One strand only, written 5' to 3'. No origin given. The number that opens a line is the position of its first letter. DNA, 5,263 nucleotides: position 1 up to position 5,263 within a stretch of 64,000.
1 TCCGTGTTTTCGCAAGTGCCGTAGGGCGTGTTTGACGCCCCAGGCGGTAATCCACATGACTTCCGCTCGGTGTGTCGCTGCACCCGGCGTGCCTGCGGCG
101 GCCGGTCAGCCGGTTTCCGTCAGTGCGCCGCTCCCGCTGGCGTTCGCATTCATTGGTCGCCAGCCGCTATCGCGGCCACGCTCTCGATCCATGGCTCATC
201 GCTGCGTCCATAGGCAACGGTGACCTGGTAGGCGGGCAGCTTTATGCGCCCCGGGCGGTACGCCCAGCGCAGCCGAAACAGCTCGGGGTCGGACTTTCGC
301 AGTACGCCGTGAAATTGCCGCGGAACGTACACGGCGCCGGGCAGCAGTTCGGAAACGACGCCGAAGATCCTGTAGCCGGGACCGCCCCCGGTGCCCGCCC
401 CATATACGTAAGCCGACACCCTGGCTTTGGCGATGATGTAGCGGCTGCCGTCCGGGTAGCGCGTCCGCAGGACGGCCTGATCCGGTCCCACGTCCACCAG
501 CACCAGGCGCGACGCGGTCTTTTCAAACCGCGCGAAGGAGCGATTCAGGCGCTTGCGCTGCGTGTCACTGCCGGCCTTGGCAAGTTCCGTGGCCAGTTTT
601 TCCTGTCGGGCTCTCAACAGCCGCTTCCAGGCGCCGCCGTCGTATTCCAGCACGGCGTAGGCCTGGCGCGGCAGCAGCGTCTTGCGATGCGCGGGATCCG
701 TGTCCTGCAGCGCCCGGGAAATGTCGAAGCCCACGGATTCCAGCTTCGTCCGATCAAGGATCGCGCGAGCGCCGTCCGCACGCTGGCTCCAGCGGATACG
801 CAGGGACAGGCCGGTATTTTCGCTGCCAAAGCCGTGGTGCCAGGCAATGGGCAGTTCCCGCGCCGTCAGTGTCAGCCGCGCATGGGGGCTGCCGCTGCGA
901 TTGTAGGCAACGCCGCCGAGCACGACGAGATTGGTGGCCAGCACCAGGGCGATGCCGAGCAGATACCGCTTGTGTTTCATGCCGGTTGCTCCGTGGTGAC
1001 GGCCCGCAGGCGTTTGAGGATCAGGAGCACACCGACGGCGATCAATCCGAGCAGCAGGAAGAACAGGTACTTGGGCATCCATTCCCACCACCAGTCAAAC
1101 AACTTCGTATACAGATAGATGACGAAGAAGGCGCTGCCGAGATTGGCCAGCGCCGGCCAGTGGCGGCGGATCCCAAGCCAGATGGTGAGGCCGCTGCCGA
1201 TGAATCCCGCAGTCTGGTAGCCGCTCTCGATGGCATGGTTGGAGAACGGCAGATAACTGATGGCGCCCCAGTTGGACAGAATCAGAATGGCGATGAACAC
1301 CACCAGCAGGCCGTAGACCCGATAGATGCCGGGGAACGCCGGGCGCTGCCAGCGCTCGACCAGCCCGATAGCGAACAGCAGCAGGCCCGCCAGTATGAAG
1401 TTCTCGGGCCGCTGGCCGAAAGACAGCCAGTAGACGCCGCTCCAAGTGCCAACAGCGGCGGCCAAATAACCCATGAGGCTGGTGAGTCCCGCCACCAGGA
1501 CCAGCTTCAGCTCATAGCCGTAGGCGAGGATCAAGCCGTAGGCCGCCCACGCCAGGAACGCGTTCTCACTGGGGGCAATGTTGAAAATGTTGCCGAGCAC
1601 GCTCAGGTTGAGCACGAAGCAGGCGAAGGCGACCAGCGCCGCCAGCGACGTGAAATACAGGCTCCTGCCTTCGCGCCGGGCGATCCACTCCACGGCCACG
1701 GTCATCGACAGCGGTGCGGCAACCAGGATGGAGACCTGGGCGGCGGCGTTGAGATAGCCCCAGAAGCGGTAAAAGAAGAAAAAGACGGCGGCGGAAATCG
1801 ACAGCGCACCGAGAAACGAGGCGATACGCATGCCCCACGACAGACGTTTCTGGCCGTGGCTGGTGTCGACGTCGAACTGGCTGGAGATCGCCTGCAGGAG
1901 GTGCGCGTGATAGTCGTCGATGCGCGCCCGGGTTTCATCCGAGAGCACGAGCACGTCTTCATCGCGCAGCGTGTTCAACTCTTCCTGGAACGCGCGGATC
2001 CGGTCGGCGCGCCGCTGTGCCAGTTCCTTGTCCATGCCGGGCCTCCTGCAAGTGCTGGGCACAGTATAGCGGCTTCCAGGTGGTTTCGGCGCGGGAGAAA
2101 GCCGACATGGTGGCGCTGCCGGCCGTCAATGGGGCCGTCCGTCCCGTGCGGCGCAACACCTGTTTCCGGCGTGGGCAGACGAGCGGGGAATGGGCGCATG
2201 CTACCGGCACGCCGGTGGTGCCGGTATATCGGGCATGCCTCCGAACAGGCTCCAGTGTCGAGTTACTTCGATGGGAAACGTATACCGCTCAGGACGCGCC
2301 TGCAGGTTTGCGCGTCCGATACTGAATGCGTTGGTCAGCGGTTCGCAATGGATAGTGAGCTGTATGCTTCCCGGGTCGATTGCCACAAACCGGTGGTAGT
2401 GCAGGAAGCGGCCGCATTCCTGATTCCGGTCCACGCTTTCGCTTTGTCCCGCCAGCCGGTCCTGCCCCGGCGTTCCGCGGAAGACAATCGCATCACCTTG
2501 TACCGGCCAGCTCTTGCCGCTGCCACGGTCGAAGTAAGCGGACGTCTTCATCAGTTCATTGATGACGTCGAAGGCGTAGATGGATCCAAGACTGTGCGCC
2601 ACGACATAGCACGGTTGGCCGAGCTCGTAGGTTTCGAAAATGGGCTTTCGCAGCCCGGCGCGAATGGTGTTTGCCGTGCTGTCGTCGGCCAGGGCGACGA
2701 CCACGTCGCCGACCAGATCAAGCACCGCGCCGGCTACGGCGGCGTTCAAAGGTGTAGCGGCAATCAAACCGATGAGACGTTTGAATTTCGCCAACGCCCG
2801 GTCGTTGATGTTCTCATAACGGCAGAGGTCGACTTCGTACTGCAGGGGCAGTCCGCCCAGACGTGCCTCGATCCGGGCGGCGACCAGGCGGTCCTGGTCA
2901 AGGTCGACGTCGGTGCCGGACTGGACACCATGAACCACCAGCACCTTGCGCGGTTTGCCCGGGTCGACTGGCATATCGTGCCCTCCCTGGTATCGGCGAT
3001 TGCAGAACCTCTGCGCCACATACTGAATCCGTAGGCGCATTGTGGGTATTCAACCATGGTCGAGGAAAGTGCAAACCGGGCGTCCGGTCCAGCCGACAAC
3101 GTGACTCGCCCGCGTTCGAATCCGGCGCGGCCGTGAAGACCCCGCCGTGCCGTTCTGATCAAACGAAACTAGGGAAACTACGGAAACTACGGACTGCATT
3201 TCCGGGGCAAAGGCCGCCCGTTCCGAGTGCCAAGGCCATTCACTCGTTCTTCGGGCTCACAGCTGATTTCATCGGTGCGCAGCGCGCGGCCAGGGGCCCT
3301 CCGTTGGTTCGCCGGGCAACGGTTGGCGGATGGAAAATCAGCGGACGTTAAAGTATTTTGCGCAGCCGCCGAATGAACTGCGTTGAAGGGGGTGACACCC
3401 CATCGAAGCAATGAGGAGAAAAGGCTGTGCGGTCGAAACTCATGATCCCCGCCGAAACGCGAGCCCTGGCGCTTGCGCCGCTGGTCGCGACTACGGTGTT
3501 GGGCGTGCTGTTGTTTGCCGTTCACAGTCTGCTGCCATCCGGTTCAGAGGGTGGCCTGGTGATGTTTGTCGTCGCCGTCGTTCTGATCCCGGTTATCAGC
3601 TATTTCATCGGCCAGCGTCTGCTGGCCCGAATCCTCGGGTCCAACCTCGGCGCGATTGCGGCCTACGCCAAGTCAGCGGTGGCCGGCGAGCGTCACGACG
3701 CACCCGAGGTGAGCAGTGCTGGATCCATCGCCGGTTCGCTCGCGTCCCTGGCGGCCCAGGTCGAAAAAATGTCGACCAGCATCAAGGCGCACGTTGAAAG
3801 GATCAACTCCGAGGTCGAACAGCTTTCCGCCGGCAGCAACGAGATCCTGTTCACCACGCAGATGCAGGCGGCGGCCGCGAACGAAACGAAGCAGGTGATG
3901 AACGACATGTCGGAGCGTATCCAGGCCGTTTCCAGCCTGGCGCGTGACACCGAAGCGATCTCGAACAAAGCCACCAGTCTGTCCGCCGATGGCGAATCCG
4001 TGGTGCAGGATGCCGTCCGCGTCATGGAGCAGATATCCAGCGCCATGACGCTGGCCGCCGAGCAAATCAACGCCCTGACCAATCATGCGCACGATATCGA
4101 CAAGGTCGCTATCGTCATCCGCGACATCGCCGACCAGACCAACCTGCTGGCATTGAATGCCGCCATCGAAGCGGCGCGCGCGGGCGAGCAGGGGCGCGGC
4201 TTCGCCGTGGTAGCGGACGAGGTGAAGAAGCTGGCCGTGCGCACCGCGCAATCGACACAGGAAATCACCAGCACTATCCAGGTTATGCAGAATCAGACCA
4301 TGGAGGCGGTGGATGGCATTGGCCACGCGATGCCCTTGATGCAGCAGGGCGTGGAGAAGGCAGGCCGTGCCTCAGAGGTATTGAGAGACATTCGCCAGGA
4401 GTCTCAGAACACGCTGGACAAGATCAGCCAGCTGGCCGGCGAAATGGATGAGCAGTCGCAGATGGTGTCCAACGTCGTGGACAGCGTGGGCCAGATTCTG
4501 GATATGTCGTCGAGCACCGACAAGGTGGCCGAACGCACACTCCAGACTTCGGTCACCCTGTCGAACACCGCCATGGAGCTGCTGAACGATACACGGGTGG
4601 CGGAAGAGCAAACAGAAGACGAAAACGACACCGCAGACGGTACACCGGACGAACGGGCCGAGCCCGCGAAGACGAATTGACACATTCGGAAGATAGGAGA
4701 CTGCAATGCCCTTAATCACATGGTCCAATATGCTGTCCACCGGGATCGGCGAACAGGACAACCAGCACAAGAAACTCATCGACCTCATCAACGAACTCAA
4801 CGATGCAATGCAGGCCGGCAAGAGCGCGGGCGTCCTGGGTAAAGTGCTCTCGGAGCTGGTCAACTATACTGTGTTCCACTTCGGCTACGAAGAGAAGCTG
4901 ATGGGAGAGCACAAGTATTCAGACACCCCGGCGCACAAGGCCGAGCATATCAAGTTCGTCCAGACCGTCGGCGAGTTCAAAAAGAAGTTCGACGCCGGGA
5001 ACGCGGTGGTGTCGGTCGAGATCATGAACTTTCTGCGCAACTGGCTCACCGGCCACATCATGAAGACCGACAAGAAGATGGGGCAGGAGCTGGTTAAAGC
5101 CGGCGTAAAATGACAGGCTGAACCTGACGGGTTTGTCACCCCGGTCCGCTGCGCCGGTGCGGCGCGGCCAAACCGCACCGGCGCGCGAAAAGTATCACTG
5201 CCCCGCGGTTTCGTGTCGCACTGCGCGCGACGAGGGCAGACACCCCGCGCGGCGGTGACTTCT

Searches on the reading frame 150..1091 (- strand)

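Call 12: search_protein_families(library=pfam, proteins=[window:150-1091:-], max_evalue=0.001)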
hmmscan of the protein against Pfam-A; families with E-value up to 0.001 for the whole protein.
window:150-1091:- (313 aa): 1 family
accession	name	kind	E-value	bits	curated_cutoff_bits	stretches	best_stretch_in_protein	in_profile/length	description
PF16106.10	DUF4824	-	1.4e-52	179.1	25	1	53-302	1-252/252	Domain of unknown function (DUF4824)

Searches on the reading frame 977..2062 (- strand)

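Call 12: search_protein_families(library=pfam, proteins=[window:977-2062:-], max_evalue=0.001)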
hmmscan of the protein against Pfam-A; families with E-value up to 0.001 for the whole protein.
window:977-2062:- (361 aa): 1 family
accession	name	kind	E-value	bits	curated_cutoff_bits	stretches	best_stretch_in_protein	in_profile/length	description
PF09925.14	DUF2157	-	6.5e-13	49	32.4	1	57-188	15-145/146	Predicted membrane protein (DUF2157)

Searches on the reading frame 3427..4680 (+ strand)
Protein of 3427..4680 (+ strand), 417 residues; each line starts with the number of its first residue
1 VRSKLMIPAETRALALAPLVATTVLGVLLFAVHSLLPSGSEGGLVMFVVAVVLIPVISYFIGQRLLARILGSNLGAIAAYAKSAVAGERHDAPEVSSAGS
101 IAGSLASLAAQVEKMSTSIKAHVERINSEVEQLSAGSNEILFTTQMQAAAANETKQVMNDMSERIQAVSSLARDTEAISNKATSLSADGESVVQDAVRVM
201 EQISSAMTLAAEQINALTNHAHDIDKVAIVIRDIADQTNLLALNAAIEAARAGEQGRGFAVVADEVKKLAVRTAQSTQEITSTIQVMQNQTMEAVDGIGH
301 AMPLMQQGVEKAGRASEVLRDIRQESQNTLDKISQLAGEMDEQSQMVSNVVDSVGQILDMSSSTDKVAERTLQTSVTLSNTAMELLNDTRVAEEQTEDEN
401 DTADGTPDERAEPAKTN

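Call 12: search_protein_families(library=pfam, proteins=[window:3427-4680:+], max_evalue=0.001)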
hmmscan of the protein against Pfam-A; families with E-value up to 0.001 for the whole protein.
window:3427-4680:+ (417 aa): 3 families
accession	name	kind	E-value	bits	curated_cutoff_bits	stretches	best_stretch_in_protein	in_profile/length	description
PF00015.26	MCPsignal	-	6.4e-40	137.2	34.6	1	179-358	4-169/172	Methyl-accepting chemotaxis protein (MCP) signalling domain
PF06103.16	DUF948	-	0.00059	20.4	37.2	0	104-169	23-88/89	Bacterial protein of unknown function (DUF948)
PF04108.17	ATG17_like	-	0.00072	19.6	43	0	92-226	158-279/355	Autophagy protein ATG17-like domain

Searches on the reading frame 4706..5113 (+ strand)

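Call 12: search_protein_families(library=pfam, proteins=[window:4706-5113:+], max_evalue=0.001)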
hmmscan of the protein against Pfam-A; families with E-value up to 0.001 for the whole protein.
window:4706-5113:+ (135 aa): 1 family
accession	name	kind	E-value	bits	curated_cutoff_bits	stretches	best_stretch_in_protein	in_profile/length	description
PF01814.28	Hemerythrin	-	5.2e-15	56.5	25.3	1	13-126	2-124/127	Hemerythrin HHE cation binding domain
